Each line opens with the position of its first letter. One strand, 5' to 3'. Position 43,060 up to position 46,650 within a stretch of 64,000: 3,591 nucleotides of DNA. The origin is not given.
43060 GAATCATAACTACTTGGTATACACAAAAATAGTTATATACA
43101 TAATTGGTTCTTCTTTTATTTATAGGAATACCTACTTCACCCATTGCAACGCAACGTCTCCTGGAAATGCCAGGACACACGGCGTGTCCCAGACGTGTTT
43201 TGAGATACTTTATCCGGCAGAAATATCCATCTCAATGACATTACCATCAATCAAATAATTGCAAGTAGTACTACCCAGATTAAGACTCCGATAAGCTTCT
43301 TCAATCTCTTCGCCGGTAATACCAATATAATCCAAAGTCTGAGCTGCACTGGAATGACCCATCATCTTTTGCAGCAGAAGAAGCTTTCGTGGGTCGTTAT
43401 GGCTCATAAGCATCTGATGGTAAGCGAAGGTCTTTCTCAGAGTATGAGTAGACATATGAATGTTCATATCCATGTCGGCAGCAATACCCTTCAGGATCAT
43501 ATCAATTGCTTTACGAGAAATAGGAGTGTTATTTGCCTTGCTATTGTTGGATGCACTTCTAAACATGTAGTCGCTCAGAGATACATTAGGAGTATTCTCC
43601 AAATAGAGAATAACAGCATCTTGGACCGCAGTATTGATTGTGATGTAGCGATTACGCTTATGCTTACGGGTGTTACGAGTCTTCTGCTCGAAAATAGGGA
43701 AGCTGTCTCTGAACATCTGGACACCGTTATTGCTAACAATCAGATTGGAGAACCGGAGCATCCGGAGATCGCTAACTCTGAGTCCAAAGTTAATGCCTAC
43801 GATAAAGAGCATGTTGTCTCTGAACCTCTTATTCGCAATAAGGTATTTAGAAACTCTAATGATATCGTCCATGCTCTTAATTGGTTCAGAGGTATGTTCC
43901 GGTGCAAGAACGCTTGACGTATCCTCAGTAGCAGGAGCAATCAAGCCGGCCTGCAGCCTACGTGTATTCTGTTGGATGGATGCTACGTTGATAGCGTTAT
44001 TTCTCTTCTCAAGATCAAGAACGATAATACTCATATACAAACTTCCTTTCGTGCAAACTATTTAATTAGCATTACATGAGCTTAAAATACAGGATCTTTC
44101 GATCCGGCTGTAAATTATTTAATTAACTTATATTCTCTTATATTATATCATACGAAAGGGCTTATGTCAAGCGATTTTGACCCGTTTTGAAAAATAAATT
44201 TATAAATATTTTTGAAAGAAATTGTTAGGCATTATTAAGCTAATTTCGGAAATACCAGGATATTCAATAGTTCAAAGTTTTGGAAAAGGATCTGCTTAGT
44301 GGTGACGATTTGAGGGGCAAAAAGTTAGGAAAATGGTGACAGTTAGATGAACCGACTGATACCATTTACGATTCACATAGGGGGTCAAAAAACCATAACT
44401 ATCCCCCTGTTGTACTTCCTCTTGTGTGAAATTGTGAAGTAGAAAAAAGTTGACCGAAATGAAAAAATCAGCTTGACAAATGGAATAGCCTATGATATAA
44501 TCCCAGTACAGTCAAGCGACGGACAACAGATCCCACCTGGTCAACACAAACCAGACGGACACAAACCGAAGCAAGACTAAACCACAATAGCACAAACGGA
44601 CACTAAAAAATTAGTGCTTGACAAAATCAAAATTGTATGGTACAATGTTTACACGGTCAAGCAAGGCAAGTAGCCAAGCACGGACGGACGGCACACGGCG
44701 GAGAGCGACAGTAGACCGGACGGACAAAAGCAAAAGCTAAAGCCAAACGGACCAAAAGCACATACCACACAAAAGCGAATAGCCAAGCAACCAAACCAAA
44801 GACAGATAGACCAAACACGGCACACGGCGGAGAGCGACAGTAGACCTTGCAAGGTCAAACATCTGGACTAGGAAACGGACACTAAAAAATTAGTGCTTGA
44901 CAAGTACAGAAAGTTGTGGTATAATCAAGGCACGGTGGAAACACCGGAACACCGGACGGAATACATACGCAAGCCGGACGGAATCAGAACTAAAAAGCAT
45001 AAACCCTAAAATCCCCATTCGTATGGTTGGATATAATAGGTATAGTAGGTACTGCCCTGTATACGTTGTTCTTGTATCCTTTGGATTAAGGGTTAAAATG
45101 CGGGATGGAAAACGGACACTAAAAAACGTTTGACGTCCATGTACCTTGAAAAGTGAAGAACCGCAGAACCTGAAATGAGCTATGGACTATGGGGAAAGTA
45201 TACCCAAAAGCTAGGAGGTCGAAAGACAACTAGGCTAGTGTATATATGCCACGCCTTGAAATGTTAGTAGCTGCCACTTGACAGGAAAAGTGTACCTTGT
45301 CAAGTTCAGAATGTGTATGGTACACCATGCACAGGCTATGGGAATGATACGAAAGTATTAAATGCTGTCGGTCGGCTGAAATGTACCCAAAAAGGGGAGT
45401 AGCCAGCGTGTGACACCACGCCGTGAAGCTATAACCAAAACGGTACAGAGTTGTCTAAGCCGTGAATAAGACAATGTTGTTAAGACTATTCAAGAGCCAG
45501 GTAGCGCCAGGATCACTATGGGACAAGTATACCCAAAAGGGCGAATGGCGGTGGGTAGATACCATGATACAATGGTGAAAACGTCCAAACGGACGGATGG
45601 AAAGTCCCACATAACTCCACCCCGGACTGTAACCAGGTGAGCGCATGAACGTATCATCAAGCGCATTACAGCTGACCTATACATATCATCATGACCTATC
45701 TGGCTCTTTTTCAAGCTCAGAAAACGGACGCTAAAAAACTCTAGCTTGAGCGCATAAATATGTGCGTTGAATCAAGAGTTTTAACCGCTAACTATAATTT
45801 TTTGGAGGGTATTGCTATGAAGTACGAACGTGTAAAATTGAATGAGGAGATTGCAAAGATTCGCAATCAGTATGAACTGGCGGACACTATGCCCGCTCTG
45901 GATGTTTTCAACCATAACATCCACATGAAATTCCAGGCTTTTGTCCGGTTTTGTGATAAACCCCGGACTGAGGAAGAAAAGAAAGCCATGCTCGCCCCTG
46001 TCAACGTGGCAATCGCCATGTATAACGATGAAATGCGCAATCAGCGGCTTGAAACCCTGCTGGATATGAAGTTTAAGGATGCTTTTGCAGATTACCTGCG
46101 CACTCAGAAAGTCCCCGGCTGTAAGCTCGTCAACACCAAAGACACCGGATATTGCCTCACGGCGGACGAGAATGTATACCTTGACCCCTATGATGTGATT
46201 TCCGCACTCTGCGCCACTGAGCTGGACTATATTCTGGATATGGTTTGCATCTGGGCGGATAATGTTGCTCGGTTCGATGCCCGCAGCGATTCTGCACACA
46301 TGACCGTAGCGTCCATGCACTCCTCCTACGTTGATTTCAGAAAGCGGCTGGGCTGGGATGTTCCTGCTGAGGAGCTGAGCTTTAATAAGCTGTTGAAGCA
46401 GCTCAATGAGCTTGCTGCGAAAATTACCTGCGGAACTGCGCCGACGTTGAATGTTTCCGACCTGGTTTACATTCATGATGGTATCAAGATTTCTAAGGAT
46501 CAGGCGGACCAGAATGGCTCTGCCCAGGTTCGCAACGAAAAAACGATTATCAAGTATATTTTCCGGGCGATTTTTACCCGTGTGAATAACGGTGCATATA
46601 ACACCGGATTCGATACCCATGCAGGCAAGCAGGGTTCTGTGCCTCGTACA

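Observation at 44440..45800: Tandem consensus promoters driving a T-depleted, ACGGAC-studded non-coding array (candidate protein-sponge RNA or iteron origin)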

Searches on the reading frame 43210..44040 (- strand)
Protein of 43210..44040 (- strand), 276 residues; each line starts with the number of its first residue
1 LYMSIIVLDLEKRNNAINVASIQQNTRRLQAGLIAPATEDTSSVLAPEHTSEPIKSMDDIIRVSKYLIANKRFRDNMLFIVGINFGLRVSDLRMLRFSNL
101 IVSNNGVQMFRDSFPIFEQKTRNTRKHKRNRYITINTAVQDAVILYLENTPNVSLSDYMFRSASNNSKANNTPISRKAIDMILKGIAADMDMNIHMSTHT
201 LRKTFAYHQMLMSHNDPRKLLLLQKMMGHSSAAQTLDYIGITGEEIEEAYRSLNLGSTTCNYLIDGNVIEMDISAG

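Call 12: search_protein_families(library=pfam, proteins=[window:43210-44040:-], max_evalue=0.01)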
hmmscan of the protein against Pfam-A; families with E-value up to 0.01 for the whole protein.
window:43210-44040:- (276 aa): 1 family
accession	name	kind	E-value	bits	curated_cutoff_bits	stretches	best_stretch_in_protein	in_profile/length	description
PF00589.27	Phage_integrase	-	6.6e-15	55.7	27.1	1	59-239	10-166/172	Phage integrase family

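Call 13: search_protein_families(library=phrogs, proteins=[window:43210-44040:-], max_evalue=0.001)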
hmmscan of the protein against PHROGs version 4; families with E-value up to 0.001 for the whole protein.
window:43210-44040:- (276 aa): 3 families
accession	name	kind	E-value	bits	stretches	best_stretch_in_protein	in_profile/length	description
phrog_216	-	integration and excision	5.2e-40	138.4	1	48-255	49-238/301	integrase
phrog_1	-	integration and excision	8.9e-20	72.5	1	58-254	274-448/611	integrase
phrog_7269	-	integration and excision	5.4e-16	59.3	1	174-257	8-86/89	integrase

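Call 21: find_related_loci(query=window:43210-44040:-, collection=viral_contigs, flank=8000)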
Query window:43210-44040:- (276 aa) in viral_contigs; peptide patterns used: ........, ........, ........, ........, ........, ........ (x = any residue, [..] = any of these).
64 stretches matched a pattern; 57 encode a relative of the query (tblastn E <= 1e-3); 57 distinct loci.
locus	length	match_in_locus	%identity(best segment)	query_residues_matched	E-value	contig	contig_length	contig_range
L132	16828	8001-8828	96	1-276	0e+0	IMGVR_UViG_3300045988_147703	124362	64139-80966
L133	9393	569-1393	97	1-275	0e+0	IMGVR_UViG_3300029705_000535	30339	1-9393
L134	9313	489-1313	97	1-275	0e+0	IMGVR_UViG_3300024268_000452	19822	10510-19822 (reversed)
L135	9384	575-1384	76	3-276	2e-138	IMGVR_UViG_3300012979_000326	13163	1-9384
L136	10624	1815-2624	70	4-276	1e-124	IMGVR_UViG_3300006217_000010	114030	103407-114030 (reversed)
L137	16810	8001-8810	70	4-276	1e-124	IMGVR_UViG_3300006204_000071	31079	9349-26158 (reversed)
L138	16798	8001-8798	71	5-272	5e-122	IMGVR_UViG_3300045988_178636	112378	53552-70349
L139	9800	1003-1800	69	5-270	3e-122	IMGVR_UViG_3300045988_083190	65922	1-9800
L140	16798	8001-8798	69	5-270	4e-122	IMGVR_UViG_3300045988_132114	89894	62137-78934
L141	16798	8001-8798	69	5-270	6e-122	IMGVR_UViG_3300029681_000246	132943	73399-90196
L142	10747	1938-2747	69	3-276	1e-121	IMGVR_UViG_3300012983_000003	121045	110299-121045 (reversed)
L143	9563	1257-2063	68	5-273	8e-122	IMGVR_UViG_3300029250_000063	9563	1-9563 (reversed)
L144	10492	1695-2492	69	5-270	7e-122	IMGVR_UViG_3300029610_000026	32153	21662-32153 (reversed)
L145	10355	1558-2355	69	5-270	7e-122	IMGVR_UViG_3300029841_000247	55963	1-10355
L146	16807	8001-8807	68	5-273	8e-122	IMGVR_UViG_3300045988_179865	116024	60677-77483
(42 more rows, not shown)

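Call 35: find_related_loci(query=window:43210-44040:-, collection=genome_contigs, flank=8000)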
Query window:43210-44040:- (276 aa) in genome_contigs; peptide patterns used: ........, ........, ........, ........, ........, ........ (x = any residue, [..] = any of these).
158 stretches matched a pattern; 9 encode a relative of the query (tblastn E <= 1e-3); 9 distinct loci.
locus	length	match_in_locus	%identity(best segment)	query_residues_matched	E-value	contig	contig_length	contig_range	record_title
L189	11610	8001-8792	70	7-272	4e-126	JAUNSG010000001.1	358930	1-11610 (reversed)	MAG: Eubacteriales bacterium isolate S4M_St_42 NODE_2_length_358930_cov_29.299974, whole genome shotgun sequence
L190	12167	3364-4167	70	3-272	2e-124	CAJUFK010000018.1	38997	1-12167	MAG TPA_asm: uncultured Angelakisella sp. isolate MGBC131977 genome assembly, contig: MGBC131977.18, whole genome shotgu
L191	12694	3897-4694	69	5-270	5e-123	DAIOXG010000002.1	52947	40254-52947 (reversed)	MAG TPA_asm: Prevotella sp. isolate CTOTU45222 NODE_44_length_52947_cov_8.067458, whole genome shotgun sequence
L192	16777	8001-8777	70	12-273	4e-121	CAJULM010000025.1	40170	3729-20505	MAG TPA_asm: uncultured Oscillospiraceae bacterium isolate MGBC155975 genome assembly, contig: MGBC155975.25, whole geno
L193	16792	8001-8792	67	3-272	6e-118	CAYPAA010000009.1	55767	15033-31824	MAG TPA_asm: uncultured Roseburia sp. isolate SRP222994_co1_249 genome assembly, contig: NODE_900_length_55767_cov_30.93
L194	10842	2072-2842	69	14-272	2e-117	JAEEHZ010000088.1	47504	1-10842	MAG: Clostridiaceae bacterium isolate Tb.RUG.134 k141_3949731_flag=0_multi=15.9996_len=47504, whole genome shotgun seque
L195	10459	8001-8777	66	9-272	8e-116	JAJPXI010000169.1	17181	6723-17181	MAG: Oscillospiraceae bacterium isolate AH.12_13 NODE_602_length_17181_cov_10.295340, whole genome shotgun sequence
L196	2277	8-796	67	9-274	3e-121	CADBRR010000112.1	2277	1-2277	MAG: uncultured Clostridiales bacterium isolate RUG14239 genome assembly, contig: RUG14239_asm_112, whole genome shotgun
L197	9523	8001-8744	69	13-263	4e-115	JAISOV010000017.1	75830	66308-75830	MAG: Clostridium sp. isolate Iy174_bin59 k119_939392, whole genome shotgun sequence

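Call 39: find_related_loci(query=window:43210-44040:-, collection=metagenome_contigs, flank=5000)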
Query window:43210-44040:- (276 aa) in metagenome_contigs; peptide patterns used: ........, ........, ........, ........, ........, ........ (x = any residue, [..] = any of these).
312 stretches matched a pattern; 117 encode a relative of the query (tblastn E <= 1e-3); the best 80 are kept; 80 distinct loci.
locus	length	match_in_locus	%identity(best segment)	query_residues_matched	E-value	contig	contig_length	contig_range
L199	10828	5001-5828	96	1-276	0e+0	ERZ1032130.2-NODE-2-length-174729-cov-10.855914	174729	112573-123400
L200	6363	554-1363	76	3-276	2e-138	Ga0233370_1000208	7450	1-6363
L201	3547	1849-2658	74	3-276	2e-141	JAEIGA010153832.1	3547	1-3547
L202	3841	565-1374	74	3-276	2e-139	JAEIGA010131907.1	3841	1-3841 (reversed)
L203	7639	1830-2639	70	4-276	1e-124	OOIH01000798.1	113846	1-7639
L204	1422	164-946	72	12-274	9e-135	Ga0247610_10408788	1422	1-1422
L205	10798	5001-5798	69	5-270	1e-122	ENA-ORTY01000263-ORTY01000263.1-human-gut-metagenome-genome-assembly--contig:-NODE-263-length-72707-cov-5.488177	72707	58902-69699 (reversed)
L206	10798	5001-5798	71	5-272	4e-122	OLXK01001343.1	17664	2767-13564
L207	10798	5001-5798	69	5-270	3e-122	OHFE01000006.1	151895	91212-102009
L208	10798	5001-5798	71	5-272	4e-122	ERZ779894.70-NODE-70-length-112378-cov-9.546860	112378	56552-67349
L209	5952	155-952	69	5-270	3e-122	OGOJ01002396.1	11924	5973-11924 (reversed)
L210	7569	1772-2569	69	5-270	4e-122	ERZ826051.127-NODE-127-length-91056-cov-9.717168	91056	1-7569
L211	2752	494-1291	69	5-270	2e-127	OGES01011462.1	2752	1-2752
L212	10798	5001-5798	69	5-270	3e-122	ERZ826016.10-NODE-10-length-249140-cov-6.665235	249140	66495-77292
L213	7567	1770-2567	69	5-270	3e-122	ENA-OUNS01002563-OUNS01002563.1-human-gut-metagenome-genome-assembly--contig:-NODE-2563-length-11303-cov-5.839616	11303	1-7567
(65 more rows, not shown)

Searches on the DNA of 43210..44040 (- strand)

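Call 25: search_rna_families(sources=[L132, L137, L140, L151, L153, L175], threshold=gathering)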
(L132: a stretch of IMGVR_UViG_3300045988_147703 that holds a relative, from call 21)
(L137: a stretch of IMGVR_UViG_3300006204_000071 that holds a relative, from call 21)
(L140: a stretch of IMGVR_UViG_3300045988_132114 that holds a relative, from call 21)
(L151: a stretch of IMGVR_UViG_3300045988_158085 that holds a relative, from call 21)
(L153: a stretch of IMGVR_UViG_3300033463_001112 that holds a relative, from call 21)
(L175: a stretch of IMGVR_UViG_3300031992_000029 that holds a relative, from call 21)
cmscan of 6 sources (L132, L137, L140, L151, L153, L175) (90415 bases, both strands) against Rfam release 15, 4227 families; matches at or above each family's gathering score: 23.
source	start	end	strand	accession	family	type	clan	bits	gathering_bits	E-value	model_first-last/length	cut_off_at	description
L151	3765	3893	-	RF03104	RAGATH-36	Gene; sRNA;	-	149.4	70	4e-31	1-128/128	no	RAGATH-36 RNA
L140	5750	5880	-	RF03153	RAGATH-4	Gene; sRNA;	-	146.5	104.4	9.4e-34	1-131/131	no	RAGATH-4 RNA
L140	3313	3469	-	RF03104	RAGATH-36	Gene; sRNA;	-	132.8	70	4.5e-27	1-128/128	no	RAGATH-36 RNA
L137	1409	1818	-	RF00023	tmRNA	Gene;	CL00001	114.9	47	4.9e-44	1-374/374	no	transfer-messenger RNA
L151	5680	5814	-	RF03153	RAGATH-4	Gene; sRNA;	-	111.9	104.4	2.5e-24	1-131/131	no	RAGATH-4 RNA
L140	6056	6127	-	RF03047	RAGATH-16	Gene; sRNA;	-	95.6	65.6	1.2e-17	1-72/72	no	RAGATH-16 RNA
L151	5991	6062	-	RF03047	RAGATH-16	Gene; sRNA;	-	95.6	65.6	1.2e-17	1-72/72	no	RAGATH-16 RNA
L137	6002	6072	-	RF03047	RAGATH-16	Gene; sRNA;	-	79.1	65.6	1.4e-13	1-72/72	no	RAGATH-16 RNA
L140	374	446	-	RF00005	tRNA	Gene; tRNA;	CL00001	72.9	29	7.1e-14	1-71/71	no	tRNA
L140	15636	15708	+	RF00005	tRNA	Gene; tRNA;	CL00001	70.1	29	4.1e-13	1-71/71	no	tRNA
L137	15846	15918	+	RF00005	tRNA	Gene; tRNA;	CL00001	65.4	29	8.3e-12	1-71/71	no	tRNA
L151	996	1068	-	RF00005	tRNA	Gene; tRNA;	CL00001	64.6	29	1.3e-11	1-71/71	no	tRNA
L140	15715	15788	+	RF00005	tRNA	Gene; tRNA;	CL00001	63.8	29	2.3e-11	1-71/71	no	tRNA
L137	3096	3167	-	RF00005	tRNA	Gene; tRNA;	CL00001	63.3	29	3.1e-11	1-71/71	no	tRNA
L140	15795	15868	+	RF00005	tRNA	Gene; tRNA;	CL00001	61.3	29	1.1e-10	1-71/71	no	tRNA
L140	15962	16044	+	RF00005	tRNA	Gene; tRNA;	CL00001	59.4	29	3.6e-10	1-71/71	no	tRNA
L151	15946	16028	+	RF00005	tRNA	Gene; tRNA;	CL00001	59.4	29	3.6e-10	1-71/71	no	tRNA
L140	15879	15952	+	RF00005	tRNA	Gene; tRNA;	CL00001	58.9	29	5.1e-10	1-71/71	no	tRNA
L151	15864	15936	+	RF00005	tRNA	Gene; tRNA;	CL00001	53.6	29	1.4e-08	1-71/71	no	tRNA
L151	16035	16107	+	RF00005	tRNA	Gene; tRNA;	CL00001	49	29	2.6e-07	1-71/71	no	tRNA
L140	16051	16123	+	RF00005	tRNA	Gene; tRNA;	CL00001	43.4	29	9.2e-06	1-71/71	no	tRNA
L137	2663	2735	-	RF00005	tRNA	Gene; tRNA;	CL00001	43.2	29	1e-05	1-71/71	no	tRNA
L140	576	645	-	RF00005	tRNA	Gene; tRNA;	CL00001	41.8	29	2.5e-05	1-71/71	no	tRNA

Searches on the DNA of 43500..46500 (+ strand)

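Call 3: search_rna_families(source=window, start=43500, end=46500, threshold=evalue, max_evalue=10, show_alignments=3)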
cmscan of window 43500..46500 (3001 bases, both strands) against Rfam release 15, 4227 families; matches with E-value up to 10: 4.
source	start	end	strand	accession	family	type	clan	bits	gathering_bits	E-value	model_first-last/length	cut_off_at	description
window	45634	45697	-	RF01615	ceN111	Gene; snRNA; snoRNA; CD-box;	-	18.4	43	9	1-70/70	no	Nematode snoRNA ceN111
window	45722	45790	+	RF03637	mir-5879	Gene; miRNA;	-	16.7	97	7.2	1-76/76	no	mir-5879 microRNA precursor family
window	45636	45696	-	RF01133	sR3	Gene; snRNA; snoRNA; CD-box;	-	16.5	41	0.39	1-55/55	no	Small nucleolar RNA sR3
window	44499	44579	-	RF01383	GRIK4_3p_UTR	Gene;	-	16.2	38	7.9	1-94/94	no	GRIK4 3 prime UTR element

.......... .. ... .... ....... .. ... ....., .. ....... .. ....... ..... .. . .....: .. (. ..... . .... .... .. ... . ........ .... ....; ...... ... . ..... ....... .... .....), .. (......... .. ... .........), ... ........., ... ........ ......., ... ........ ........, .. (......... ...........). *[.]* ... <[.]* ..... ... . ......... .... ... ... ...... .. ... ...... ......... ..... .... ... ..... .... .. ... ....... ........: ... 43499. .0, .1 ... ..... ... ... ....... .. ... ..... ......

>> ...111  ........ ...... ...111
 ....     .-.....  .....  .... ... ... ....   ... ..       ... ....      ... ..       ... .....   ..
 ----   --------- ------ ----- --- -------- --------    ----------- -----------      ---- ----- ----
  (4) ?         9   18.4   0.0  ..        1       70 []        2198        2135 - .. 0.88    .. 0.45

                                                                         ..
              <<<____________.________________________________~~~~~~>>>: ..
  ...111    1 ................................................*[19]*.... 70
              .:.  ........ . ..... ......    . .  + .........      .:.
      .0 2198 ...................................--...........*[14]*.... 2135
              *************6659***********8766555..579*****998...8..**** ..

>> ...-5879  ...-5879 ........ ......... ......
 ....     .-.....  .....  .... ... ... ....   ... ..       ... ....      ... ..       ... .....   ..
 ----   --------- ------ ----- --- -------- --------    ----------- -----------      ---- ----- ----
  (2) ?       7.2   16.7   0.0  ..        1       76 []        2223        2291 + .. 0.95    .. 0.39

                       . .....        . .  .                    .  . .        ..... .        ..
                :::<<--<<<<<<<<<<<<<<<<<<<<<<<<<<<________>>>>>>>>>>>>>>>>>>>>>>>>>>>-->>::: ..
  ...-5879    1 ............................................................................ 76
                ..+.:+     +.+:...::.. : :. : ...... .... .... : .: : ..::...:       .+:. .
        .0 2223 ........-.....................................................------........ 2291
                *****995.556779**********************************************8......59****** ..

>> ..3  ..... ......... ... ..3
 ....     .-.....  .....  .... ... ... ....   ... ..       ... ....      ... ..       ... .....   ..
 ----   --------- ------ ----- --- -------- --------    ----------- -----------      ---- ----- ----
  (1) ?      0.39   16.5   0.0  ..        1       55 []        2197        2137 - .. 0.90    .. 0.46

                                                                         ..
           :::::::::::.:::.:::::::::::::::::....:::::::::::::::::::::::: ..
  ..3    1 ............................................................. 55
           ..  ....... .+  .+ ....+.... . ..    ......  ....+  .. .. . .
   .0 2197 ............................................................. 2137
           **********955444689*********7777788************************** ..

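Call 7: search_dna_similar(query=window:44100-45820:+, collection=phages, mode=distant, max_rows=25)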
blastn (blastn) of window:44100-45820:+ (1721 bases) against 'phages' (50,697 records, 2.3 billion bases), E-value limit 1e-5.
No match.

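Call 8: search_dna_similar(query=window:44100-45820:+, collection=plasmids, mode=distant, max_rows=25)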
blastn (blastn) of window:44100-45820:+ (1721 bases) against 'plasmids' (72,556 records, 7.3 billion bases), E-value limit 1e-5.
No match.
